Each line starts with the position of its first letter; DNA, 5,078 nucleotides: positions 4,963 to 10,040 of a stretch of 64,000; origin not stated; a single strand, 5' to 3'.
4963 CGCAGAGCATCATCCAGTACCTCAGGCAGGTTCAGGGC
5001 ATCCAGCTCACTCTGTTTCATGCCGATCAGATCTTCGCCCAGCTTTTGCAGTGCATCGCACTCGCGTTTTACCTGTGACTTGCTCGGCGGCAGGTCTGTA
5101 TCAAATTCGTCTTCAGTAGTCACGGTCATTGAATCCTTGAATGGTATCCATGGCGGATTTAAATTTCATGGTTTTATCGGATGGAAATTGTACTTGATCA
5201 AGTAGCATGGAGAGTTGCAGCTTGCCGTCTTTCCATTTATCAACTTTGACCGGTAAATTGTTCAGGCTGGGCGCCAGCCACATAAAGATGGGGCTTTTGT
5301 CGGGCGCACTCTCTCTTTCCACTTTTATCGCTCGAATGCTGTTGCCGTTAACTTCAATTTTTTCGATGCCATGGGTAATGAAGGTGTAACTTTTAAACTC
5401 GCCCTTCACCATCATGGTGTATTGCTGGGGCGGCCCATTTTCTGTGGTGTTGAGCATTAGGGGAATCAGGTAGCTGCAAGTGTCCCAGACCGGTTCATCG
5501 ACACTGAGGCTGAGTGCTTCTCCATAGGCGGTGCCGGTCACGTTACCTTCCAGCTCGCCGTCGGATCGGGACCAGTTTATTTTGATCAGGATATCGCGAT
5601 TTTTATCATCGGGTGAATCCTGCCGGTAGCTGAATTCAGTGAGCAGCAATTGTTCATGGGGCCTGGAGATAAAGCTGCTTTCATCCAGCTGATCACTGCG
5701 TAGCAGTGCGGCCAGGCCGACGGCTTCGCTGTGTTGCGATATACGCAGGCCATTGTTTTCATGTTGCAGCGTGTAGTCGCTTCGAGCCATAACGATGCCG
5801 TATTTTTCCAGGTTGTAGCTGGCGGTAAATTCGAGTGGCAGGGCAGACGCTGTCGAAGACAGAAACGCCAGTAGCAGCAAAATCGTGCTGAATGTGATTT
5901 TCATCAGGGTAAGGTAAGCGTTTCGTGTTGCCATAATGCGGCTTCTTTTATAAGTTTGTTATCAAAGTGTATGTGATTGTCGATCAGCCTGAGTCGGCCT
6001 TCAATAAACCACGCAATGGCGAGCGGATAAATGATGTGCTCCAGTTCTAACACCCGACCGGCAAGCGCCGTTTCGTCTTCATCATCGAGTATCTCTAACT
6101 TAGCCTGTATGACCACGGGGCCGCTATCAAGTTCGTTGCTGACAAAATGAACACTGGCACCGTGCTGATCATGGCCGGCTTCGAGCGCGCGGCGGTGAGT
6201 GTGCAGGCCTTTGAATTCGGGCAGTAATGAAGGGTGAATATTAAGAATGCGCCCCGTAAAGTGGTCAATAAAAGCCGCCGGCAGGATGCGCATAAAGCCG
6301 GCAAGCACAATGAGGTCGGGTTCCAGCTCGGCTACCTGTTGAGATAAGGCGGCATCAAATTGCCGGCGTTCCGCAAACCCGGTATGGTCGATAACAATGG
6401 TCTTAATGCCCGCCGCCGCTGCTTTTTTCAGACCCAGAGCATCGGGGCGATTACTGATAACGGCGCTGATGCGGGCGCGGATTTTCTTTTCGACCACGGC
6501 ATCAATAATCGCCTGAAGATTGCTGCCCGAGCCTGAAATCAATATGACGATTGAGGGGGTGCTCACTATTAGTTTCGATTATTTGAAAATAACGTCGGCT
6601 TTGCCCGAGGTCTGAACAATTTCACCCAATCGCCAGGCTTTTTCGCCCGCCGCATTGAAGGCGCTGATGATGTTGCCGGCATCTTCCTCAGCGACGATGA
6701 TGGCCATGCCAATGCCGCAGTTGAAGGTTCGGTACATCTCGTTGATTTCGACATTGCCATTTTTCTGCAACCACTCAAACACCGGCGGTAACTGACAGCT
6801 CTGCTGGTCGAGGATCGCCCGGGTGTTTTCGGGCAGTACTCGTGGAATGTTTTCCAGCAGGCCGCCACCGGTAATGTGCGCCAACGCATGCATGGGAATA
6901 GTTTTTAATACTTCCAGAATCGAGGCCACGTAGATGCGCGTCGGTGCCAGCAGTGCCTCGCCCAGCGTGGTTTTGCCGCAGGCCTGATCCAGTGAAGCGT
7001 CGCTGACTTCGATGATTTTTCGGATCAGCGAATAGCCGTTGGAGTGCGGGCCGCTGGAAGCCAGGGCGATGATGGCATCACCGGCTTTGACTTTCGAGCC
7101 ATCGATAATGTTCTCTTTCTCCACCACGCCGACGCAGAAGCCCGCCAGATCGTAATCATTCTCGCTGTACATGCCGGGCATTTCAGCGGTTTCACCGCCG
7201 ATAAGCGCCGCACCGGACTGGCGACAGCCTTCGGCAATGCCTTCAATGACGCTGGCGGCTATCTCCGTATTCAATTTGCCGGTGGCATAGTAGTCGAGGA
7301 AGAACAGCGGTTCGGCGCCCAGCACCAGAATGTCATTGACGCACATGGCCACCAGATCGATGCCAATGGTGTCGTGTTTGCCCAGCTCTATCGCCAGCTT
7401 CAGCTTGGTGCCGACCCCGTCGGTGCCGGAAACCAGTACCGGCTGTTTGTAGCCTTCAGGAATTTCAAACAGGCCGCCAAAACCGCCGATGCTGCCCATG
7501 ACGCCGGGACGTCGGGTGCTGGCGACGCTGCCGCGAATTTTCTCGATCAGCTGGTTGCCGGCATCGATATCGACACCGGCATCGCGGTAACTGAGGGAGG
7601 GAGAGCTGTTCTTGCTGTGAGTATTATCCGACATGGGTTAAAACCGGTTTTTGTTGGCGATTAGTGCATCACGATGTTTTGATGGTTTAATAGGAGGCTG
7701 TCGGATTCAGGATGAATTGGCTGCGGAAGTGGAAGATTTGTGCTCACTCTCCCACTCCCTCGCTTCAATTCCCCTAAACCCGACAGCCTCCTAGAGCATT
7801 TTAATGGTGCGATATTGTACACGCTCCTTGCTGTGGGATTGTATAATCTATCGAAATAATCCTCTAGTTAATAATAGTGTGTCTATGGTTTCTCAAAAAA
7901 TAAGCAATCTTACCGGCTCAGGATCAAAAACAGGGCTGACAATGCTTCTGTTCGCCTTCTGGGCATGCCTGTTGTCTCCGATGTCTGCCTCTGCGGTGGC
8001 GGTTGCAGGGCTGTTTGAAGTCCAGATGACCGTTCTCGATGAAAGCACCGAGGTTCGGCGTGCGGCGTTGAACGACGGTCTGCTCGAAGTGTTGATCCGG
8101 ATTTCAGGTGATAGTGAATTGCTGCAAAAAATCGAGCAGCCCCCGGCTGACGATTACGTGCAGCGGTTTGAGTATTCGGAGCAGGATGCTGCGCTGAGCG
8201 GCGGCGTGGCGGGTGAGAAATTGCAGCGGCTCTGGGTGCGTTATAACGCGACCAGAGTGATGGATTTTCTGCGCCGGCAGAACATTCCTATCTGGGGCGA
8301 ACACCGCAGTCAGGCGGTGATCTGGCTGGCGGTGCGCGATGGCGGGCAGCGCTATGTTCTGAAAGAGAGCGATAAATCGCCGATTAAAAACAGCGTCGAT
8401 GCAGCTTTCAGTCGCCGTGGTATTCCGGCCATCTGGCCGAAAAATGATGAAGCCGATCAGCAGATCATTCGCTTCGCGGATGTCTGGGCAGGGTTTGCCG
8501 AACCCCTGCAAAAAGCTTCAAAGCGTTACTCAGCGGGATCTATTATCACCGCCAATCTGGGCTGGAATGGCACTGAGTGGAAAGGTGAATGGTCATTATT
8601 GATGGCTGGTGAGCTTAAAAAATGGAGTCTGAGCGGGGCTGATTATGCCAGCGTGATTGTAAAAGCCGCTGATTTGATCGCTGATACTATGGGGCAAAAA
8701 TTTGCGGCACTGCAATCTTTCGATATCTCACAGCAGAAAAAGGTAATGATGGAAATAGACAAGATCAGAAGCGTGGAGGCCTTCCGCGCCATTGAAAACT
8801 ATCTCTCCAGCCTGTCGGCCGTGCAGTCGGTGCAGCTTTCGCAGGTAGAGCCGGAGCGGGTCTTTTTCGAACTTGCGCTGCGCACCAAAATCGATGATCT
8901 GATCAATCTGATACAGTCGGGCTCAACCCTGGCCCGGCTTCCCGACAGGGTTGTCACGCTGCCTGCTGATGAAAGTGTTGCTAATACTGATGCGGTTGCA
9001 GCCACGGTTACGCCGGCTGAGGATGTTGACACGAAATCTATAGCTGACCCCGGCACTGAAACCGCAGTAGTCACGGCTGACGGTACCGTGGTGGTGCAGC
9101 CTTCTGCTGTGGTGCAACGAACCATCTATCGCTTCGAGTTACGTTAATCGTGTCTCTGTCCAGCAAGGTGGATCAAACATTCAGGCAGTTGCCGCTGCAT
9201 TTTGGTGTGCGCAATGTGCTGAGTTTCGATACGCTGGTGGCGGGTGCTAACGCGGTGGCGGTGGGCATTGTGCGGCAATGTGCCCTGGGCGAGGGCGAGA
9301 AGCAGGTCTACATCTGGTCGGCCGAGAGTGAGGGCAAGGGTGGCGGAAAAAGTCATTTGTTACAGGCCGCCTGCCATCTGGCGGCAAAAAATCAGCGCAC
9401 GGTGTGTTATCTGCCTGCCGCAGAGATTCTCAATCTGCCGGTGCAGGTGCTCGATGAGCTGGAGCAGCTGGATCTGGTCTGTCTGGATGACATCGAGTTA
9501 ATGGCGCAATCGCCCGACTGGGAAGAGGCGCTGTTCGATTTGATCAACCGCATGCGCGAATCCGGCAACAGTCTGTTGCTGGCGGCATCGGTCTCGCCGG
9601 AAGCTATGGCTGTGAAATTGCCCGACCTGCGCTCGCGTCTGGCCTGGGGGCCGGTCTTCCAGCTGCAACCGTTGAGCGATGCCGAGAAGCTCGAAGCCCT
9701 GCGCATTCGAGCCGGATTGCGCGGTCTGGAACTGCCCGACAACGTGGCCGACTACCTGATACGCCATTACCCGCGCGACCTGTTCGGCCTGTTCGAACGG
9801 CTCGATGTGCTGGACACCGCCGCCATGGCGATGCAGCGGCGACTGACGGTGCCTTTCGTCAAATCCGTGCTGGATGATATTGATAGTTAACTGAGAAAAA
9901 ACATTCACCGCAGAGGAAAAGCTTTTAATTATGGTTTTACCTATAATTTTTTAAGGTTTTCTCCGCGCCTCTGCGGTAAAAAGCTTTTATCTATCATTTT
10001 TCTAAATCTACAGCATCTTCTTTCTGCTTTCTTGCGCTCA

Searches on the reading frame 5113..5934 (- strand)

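Call 74: search_protein_families(library=pfam, proteins=[window:5113-5934:-], max_evalue=0.0001)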
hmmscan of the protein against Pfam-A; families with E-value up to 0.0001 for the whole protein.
window:5113-5934:- (273 aa): 1 family
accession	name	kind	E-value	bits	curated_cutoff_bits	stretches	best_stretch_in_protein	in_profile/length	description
PF11306.15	DUF3108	-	9.9e-11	42.3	26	1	36-232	2-196/209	Protein of unknown function (DUF3108)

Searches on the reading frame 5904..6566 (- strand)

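Call 74: search_protein_families(library=pfam, proteins=[window:5904-6566:-], max_evalue=0.0001)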
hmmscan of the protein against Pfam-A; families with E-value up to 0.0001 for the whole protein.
window:5904-6566:- (220 aa): 1 family
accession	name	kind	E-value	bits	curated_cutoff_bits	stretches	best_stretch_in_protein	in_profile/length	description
PF00551.24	Formyl_trans_N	-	8.4e-62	208.6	26.1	1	6-184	3-181/181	Formyl transferase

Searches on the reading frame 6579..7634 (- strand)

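Call 74: search_protein_families(library=pfam, proteins=[window:6579-7634:-], max_evalue=0.0001)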
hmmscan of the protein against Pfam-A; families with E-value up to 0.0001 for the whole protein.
window:6579-7634:- (351 aa): 2 families
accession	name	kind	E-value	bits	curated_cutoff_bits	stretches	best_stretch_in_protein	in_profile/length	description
PF02769.27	AIRS_C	-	2.3e-36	125.8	23.1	1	183-343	1-149/156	AIR synthase related protein, C-terminal domain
PF00586.29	AIRS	-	8.6e-25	87.8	24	1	66-171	14-112/112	AIR synthase related protein, N-terminal domain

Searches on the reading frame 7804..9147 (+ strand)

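Call 23: search_protein_families(library=pfam, proteins=[window:7804-9147:+], max_evalue=0.00001)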
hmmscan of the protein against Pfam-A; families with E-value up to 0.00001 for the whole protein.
window:7804-9147:+ (447 aa): 1 family
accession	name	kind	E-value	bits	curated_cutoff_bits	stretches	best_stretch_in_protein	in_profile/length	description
PF09839.14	DUF2066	-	3.4e-52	177.6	23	1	64-299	1-231/232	Uncharacterized protein conserved in bacteria (DUF2066)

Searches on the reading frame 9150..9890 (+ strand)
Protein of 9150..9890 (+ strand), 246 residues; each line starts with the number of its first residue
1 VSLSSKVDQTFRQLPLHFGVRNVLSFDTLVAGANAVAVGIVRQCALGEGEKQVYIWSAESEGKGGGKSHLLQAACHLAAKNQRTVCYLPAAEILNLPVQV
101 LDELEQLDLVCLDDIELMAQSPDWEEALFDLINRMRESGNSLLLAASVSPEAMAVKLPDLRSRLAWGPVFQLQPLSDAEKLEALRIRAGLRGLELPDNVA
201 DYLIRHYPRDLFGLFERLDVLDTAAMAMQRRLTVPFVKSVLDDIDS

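Call 74: search_protein_families(library=pfam, proteins=[window:9150-9890:+], max_evalue=0.0001)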
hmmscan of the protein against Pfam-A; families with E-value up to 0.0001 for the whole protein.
window:9150-9890:+ (246 aa): 3 families
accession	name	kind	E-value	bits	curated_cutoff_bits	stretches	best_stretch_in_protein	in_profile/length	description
PF22688.2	Hda_lid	-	2e-24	85.8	27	1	177-241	1-65/65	Hda, lid domain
PF00308.24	Bac_DnaA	-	9e-12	45.9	23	1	25-167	6-158/162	Bacterial DnaA ATPAse domain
PF25199.1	nSTAND_NTPase5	-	3.5e-05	24.1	34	1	64-146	51-131/145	Novel STAND NTPase 5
